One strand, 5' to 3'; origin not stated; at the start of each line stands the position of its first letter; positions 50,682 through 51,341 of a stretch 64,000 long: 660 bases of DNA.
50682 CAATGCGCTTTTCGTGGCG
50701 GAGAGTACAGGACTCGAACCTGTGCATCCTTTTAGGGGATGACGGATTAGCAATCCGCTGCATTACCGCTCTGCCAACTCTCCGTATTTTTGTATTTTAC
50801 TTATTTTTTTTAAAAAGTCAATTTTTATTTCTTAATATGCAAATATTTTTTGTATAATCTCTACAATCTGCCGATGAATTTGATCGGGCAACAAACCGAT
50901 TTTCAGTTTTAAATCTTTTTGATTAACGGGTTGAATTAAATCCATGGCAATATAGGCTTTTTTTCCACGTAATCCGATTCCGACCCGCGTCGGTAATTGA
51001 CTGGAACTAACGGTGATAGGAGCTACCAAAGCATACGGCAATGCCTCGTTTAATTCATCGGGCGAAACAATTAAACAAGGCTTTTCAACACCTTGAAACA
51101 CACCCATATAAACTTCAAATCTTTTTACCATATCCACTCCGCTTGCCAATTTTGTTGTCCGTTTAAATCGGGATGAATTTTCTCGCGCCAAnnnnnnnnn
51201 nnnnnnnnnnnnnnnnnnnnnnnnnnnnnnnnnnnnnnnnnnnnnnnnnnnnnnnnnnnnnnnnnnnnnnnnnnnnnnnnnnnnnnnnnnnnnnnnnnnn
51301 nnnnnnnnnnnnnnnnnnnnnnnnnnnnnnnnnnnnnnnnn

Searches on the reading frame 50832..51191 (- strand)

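Call 55: search_protein_families(library=ncbifam, proteins=[window:50832-51191:-], max_evalue=0.1)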
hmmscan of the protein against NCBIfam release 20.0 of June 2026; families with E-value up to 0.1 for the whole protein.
window:50832-51191:- (119 aa): 2 families
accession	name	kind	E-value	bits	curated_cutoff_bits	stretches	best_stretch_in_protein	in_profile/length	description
NF007386.0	PRK09907.1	equivalog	0.054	13.5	120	1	25-91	17-83/111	endoribonuclease MazF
NF007320.0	PRK09812.1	equivalog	0.054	13.5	129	1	32-62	25-54/116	type II toxin-antitoxin system ChpB family toxin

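Call 89: search_protein_families(library=pfam, proteins=[window:50832-51191:-], max_evalue=0.0001)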
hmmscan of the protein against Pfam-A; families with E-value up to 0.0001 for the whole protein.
window:50832-51191:- (119 aa): 1 family
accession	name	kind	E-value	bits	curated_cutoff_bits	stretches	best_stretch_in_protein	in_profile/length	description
PF02452.23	PemK_toxin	-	1.3e-10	41.9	23.1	1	30-117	8-109/109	PemK-like, MazF-like toxin of type II toxin-antitoxin system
